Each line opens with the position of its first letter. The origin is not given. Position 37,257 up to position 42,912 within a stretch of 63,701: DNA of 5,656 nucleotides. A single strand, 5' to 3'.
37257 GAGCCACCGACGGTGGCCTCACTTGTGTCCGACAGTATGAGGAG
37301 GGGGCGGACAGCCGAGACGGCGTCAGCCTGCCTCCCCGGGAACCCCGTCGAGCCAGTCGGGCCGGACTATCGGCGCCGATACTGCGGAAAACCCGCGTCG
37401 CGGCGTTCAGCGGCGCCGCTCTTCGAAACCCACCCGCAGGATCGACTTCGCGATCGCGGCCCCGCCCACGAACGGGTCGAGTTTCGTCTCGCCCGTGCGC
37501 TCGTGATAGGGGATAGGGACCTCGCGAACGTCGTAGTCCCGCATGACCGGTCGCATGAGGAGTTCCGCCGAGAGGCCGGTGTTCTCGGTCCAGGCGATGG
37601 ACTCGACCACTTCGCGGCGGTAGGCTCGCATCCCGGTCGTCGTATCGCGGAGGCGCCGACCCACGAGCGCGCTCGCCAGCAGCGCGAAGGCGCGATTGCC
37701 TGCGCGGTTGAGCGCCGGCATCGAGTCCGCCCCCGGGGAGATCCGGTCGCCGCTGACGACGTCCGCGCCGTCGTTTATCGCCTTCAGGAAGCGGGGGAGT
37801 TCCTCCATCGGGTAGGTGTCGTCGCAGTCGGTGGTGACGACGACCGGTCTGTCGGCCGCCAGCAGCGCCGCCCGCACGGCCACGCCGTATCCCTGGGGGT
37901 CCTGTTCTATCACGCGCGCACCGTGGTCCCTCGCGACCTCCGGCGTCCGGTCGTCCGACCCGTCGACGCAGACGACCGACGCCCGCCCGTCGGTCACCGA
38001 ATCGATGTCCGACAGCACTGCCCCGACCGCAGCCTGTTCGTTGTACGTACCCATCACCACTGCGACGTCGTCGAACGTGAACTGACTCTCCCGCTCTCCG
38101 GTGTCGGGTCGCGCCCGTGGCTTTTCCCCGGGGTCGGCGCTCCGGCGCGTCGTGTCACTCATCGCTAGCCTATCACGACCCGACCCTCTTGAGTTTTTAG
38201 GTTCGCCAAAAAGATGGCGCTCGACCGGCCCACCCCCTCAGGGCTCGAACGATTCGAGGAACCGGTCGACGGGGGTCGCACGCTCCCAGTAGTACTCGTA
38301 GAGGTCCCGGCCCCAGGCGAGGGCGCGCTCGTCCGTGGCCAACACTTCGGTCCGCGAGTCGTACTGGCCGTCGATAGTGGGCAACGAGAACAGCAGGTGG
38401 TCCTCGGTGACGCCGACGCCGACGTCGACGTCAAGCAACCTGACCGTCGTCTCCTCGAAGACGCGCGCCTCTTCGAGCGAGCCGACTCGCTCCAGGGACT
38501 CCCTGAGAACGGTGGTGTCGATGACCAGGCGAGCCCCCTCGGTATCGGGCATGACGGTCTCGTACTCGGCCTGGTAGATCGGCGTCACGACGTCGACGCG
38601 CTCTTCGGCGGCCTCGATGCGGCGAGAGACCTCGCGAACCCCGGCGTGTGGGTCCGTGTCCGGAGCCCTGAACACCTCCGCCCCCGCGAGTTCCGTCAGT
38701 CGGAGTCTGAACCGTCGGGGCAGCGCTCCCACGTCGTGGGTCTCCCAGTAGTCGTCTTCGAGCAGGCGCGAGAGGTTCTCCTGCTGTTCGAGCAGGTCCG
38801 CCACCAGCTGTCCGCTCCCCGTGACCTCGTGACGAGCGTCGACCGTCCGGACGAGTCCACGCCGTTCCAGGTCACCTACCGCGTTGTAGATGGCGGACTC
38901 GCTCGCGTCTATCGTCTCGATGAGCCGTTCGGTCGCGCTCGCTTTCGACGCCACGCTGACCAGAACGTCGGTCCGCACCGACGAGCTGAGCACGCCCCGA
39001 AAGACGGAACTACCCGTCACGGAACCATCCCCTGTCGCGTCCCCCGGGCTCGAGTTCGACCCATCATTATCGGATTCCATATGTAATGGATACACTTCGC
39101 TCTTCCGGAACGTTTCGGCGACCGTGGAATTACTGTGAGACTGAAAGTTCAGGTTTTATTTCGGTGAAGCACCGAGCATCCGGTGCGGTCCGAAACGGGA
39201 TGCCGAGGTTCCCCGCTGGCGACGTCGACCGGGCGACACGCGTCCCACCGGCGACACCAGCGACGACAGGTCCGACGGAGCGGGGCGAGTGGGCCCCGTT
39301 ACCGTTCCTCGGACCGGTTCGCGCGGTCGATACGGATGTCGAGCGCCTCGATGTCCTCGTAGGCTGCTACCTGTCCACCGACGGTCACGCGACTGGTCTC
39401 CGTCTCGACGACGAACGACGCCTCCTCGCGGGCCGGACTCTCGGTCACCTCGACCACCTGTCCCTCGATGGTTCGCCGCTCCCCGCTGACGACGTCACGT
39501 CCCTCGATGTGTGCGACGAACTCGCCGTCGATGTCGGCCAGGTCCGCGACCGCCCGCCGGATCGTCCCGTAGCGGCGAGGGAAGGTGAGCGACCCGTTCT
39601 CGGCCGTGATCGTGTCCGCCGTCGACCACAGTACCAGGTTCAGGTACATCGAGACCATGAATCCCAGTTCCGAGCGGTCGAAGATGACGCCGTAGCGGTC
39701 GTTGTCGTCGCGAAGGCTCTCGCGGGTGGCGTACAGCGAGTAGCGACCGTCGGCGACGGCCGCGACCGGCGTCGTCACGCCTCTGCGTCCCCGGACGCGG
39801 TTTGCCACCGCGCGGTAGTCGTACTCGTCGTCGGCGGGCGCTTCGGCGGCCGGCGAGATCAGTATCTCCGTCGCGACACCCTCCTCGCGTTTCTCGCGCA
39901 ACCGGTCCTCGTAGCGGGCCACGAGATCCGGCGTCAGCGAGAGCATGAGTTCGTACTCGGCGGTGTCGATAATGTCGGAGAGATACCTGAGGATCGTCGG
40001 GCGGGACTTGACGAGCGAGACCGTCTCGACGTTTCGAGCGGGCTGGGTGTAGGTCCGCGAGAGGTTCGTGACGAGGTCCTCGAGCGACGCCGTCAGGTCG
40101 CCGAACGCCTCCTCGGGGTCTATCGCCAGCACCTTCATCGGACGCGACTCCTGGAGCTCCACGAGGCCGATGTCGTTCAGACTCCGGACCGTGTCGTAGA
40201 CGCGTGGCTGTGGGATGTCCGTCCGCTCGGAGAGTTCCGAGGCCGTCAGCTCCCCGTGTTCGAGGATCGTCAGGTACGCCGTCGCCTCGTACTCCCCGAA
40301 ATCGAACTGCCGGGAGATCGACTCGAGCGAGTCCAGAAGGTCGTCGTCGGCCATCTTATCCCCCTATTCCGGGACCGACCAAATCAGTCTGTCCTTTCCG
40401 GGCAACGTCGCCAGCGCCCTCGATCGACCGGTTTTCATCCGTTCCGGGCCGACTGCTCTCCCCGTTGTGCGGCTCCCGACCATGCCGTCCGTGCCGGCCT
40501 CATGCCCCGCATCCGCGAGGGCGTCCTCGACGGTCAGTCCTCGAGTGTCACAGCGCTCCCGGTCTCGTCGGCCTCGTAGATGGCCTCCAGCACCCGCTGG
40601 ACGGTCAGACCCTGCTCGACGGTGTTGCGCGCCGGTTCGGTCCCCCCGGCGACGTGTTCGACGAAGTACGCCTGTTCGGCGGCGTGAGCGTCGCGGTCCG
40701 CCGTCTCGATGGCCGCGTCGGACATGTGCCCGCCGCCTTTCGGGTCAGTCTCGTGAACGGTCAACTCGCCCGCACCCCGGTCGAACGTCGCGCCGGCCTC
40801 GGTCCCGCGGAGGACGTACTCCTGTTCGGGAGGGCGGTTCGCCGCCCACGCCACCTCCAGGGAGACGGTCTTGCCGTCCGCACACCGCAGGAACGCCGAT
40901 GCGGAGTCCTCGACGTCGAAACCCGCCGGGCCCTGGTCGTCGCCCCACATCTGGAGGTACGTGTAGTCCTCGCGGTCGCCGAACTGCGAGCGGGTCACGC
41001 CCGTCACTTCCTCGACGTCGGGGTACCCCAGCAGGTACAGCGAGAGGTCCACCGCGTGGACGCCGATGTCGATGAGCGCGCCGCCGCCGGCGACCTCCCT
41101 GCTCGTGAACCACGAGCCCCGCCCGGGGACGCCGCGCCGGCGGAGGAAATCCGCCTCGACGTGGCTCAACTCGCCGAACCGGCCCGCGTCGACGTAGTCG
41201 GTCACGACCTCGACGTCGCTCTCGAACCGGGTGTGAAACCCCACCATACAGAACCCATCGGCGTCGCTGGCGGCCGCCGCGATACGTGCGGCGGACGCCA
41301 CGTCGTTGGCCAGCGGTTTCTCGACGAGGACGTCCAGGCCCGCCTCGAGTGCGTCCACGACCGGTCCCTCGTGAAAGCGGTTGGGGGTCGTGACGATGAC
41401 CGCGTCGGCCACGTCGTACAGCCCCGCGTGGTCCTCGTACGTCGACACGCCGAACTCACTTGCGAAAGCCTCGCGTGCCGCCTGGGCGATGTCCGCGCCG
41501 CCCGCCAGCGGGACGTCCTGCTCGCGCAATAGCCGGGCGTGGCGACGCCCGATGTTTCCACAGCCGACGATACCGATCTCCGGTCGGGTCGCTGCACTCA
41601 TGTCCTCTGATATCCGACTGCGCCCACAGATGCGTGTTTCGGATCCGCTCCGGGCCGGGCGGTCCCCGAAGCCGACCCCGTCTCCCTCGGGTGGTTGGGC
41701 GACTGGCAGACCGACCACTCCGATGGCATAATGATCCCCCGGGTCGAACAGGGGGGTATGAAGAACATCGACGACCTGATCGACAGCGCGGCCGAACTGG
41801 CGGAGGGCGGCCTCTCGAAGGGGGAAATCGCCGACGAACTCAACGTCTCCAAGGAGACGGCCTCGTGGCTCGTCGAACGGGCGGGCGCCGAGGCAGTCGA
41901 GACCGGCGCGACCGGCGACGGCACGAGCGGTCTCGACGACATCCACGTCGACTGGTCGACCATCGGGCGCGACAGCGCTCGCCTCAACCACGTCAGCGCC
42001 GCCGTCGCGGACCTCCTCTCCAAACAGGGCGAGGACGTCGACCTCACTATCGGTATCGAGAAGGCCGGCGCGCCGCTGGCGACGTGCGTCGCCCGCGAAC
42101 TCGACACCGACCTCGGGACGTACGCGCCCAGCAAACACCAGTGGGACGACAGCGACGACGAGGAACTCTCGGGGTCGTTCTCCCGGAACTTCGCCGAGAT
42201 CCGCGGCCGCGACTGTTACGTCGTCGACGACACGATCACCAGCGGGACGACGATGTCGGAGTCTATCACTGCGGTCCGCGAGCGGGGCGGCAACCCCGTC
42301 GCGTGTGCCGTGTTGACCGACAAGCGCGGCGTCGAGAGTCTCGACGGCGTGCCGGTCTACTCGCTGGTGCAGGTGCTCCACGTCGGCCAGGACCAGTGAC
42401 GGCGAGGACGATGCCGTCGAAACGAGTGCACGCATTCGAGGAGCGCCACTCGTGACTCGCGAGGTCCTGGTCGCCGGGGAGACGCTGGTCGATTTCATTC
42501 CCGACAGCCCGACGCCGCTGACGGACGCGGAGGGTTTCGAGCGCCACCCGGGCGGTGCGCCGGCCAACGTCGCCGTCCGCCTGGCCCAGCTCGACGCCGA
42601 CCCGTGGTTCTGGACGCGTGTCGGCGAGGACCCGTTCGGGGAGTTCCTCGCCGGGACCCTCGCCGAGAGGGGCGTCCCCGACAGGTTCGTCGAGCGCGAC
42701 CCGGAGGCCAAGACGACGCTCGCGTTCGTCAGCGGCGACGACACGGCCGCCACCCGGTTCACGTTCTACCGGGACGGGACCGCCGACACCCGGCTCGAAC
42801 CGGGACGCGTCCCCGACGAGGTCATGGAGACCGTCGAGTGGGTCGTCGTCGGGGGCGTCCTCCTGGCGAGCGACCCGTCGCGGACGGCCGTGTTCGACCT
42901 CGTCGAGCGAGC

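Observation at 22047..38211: Recurrent 16-bp palindrome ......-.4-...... at seven promoter-proximal sites: candidate operator of a local regulon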

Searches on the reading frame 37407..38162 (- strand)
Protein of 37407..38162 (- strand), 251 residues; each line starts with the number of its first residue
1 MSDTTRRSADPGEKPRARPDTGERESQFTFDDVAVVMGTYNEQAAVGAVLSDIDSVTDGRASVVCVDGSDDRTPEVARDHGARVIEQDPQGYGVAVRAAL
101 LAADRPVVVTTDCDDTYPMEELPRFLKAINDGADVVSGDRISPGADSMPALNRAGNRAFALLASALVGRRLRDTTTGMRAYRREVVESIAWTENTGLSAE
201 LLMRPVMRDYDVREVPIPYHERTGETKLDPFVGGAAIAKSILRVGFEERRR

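Call 14: search_protein_families(library=pfam, proteins=[window:37407-38162:-], max_evalue=0.01)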
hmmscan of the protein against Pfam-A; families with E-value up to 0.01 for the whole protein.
window:37407-38162:- (251 aa): 2 families
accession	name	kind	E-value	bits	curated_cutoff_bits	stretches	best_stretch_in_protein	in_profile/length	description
PF00535.33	Glycos_transf_2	-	2.2e-19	70.4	23.3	1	35-188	2-166/168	Glycosyl transferase family 2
PF13641.12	Glyco_tranf_2_3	-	0.00025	21.6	27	1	32-189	2-174/230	Glycosyltransferase like family 2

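Call 49: search_protein_families(library=ncbifam, proteins=[window:37407-38162:-], max_evalue=0.001)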
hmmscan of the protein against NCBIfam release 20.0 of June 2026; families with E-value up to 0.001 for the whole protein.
window:37407-38162:- (251 aa): 9 families
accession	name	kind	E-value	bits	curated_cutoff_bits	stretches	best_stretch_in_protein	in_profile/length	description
NF041391.1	DPhHxTase_Halo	equivalog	1.8e-118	393.1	375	1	37-249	1-213/213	dolichyl-phosphate hexose transferase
TIGR04182.1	glyco_TIGR04182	equivalog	2.7e-39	135.3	325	1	32-244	1-217/293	S-layer glycoprotein N-glycosyltransferase AglJ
NF058614.1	PPMAGASynPpgS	equivalog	8.3e-15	54.8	370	1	32-217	1-194/226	polyprenyl-phospho-N-acetylgalactosaminyl synthase PpgS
NF007986.1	PRK10714.1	equivalog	1.4e-10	40.7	529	1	31-190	6-173/316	undecaprenyl-phosphate 4-deoxy-4-formamido-L-arabinose transferase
NF041875.1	EPS_EpsD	equivalog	4.2e-08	33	370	1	33-157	1-134/325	exopolysaccharide biosynthesis glycosyltransferase EpsD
TIGR04283.1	glyco_like_mftF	equivalog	4.4e-07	29.7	182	1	34-129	2-97/221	TIGR04283 family arsenosugar biosynthesis glycosyltransferase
NF010496.0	PRK13915.1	equivalog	4.5e-06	26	262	1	32-88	32-92/307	glucosyl-3-phosphoglycerate synthase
NF047588.1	GlcsyltransPgfSStrep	equivalog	9.2e-06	25.1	500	1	34-190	4-168/308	glycosyltransferase PgfS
TIGR03937.1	PgaC_IcaA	equivalog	0.00021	20.3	422.3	1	27-115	41-136/407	poly-beta-1,6-N-acetyl-D-glucosamine synthase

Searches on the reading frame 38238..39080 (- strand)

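Call 14: search_protein_families(library=pfam, proteins=[window:38238-39080:-], max_evalue=0.01)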
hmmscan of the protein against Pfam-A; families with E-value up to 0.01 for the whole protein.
window:38238-39080:- (280 aa): 4 families
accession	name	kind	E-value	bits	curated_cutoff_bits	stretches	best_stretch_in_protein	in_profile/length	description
PF08350.17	FilR1_middle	-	5.6e-13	49.5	27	1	144-267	1-128/128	Methanogenesis regulatory protein FilR1, middle domain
PF25213.1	HVO_A0261_N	-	1.5e-09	38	35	1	31-99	8-76/86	HVO_A0261 N-terminal domain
PF24270.1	HTH_Cmi2_C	-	0.00048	20.8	27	1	34-81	75-122/125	Cmi2, C-terminal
PF01978.25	TrmB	-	0.0066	16.7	25.6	0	44-82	19-57/68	Sugar-specific transcriptional regulator TrmB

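Call 49: search_protein_families(library=ncbifam, proteins=[window:38238-39080:-], max_evalue=0.001)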
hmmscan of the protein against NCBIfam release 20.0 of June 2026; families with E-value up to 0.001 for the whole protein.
window:38238-39080:- (280 aa): 0 families

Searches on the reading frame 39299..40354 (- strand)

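Call 14: search_protein_families(library=pfam, proteins=[window:39299-40354:-], max_evalue=0.01)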
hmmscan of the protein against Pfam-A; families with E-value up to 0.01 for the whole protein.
window:39299-40354:- (351 aa): 10 families
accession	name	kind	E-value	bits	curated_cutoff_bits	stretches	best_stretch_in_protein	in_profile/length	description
PF11495.14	Regulator_TrmB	-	1.7e-58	198.1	22.2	1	112-344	2-232/233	Archaeal transcriptional regulator TrmB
PF01978.25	TrmB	-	4.5e-21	74.9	25.6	1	16-81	3-68/68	Sugar-specific transcriptional regulator TrmB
PF12840.13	HTH_20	-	1.6e-05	25.2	27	1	30-67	12-50/51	Helix-turn-helix domain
PF12802.13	MarR_2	-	3.4e-05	24.3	27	1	30-71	14-56/61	MarR family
PF01022.26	HTH_5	-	4.9e-05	23.6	22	1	28-66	8-46/47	Bacterial regulatory protein, arsR family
PF09339.16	HTH_IclR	-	0.00091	19.4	22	1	33-66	16-49/52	IclR helix-turn-helix domain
PF13412.12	HTH_24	-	0.0027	17.7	21.9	1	29-66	11-48/48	Winged helix-turn-helix DNA-binding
PF21476.4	PF0610-like_N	-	0.0028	18.3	33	1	30-57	9-36/50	PF0610-like, N-terminal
PF08221.17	HTH_9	-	0.0039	17.7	23.4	1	19-64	11-56/62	RNA polymerase III subunit RPC82 helix-turn-helix domain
PF25212.1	HVO_A0114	-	0.0092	16.2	27.6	0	29-72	30-73/84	HVO_A0114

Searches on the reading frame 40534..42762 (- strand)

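Call 14: search_protein_families(library=pfam, proteins=[window:40534-42762:-], max_evalue=0.01)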
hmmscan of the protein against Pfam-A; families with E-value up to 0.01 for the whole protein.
window:40534-42762:- (742 aa): 5 families
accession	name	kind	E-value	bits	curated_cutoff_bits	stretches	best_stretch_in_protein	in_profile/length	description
PF22725.1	GFO_IDH_MocA_C3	-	1.1e-24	87.2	27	1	521-657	5-122/124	GFO/IDH/MocA C-terminal domain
PF01408.29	GFO_IDH_MocA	-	3.3e-23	83.1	24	1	396-509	3-120/120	Oxidoreductase family, NAD-binding Rossmann fold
PF02894.22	GFO_IDH_MocA_C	-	2.4e-15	57.4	22.9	1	524-740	4-218/218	Oxidoreductase family, C-terminal alpha/beta domain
PF02826.25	2-Hacid_dh_C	-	0.00021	21.2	25.1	1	392-461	35-101/178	D-isomer specific 2-hydroxyacid dehydrogenase, NAD binding domain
PF07991.19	KARI_N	-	0.0013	18.8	20.6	1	395-465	6-74/165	Acetohydroxy acid isomeroreductase, NADPH-binding domain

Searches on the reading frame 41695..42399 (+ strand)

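Call 44: search_protein_families(library=pfam, proteins=[window:41695-42399:+], max_evalue=0.001)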
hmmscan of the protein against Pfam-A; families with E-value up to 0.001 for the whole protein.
window:41695-42399:+ (234 aa): 1 family
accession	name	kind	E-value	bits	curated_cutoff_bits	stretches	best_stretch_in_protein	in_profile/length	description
PF00156.33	Pribosyltran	-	3.5e-15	56.1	26.3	1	87-215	2-131/158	Phosphoribosyl transferase domain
